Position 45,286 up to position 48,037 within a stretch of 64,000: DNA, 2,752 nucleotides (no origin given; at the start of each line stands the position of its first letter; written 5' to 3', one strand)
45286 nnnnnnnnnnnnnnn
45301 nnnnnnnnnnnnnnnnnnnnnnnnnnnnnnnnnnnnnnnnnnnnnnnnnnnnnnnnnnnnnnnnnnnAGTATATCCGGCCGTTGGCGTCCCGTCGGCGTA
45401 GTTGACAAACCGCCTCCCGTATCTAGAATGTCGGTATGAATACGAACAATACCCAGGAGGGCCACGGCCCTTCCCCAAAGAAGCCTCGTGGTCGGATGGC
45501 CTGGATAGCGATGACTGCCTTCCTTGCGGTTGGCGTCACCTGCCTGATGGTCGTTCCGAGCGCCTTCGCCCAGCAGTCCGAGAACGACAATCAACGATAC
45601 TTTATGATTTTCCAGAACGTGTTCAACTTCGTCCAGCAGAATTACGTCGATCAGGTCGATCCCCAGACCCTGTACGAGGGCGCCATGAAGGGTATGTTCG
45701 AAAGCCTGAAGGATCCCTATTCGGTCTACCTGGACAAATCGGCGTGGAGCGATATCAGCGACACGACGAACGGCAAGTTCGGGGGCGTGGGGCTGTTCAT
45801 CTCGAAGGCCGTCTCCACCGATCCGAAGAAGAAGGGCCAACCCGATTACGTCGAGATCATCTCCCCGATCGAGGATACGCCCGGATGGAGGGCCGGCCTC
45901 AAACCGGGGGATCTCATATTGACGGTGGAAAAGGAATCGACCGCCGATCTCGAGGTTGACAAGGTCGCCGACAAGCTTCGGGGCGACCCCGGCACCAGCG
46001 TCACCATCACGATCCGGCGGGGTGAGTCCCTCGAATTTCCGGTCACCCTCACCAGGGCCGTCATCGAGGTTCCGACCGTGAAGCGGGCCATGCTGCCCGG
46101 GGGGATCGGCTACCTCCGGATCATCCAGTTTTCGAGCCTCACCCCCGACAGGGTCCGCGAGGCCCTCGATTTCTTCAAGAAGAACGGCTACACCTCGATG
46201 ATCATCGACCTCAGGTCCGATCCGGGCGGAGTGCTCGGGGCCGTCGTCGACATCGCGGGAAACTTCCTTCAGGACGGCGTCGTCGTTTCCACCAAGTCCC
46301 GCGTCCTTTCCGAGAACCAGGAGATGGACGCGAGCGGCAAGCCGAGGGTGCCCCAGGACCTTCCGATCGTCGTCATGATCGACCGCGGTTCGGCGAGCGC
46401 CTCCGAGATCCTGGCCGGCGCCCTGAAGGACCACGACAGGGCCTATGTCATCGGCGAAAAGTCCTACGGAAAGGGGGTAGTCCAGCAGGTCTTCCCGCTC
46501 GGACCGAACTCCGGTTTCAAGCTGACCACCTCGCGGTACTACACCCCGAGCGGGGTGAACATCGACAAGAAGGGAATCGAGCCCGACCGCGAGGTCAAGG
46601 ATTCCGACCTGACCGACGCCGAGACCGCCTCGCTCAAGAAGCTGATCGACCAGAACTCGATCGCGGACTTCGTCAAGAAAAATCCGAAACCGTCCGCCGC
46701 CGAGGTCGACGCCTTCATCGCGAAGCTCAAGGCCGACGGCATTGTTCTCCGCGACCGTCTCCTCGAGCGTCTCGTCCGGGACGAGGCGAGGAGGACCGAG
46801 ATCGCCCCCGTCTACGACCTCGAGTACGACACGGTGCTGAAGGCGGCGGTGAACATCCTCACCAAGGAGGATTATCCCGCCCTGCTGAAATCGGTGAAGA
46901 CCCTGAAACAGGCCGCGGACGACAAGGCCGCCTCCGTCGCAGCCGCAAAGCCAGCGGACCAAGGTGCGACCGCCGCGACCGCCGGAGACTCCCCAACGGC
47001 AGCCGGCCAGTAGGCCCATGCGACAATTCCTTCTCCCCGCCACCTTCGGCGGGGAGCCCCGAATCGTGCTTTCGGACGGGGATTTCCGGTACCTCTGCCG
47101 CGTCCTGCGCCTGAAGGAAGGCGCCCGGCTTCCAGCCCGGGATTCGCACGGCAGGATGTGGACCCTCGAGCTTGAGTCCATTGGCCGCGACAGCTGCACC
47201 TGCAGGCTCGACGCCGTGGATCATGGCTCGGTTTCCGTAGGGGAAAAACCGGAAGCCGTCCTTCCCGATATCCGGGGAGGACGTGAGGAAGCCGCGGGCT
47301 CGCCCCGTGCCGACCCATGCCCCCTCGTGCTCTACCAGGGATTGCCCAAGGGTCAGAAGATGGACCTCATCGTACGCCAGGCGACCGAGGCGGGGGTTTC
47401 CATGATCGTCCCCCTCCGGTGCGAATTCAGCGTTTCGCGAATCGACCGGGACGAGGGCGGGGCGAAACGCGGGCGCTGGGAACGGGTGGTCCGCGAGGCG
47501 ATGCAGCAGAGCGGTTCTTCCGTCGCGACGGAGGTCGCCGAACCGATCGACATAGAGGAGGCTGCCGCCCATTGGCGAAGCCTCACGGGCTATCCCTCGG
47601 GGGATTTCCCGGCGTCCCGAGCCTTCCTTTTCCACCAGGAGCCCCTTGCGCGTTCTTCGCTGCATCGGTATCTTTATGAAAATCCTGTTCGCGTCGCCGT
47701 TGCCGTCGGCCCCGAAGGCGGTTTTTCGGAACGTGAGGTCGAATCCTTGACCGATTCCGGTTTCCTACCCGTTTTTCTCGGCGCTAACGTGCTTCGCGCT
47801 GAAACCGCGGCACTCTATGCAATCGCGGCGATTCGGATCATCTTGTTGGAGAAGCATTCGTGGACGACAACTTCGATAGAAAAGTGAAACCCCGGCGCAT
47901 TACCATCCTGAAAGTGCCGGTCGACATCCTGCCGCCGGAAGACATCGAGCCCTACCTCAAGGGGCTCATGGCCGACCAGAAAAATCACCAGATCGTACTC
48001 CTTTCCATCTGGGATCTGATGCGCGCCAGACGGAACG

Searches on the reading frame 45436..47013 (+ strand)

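Call 3: search_protein_families(library=pfam, proteins=[window:45436-47013:+], max_evalue=0.01)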
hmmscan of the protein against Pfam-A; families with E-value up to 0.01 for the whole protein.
window:45436-47013:+ (525 aa): 5 families
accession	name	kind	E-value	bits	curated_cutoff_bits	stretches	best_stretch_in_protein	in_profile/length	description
PF03572.23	Peptidase_S41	-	1.1e-52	178.4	24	1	224-387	2-165/165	Peptidase family S41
PF22694.1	CtpB_N-like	-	8.4e-16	58.6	27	1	47-102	29-84/85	Activating protease CtpB N-terminal domain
PF17820.7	PDZ_6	-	1.5e-12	47.5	27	1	142-195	3-54/54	PDZ domain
PF13180.12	PDZ_2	-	1.8e-05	25.4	27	1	137-198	12-72/80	PDZ domain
PF00595.29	PDZ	-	5.7e-05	23.8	23.2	1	137-193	25-80/81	PDZ domain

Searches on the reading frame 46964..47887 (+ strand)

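Call 3: search_protein_families(library=pfam, proteins=[window:46964-47887:+], max_evalue=0.01)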
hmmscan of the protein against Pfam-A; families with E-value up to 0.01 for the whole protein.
window:46964-47887:+ (307 aa): 2 families
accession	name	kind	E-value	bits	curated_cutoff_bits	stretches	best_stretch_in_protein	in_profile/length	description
PF04452.19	Methyltrans_RNA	-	7.7e-42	143.1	23.9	1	117-290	3-164/165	RNA methyltransferase domain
PF20260.4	PUA_4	-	4.9e-10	39.8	23.9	1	36-82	1-47/48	RNA methyltransferase PUA domain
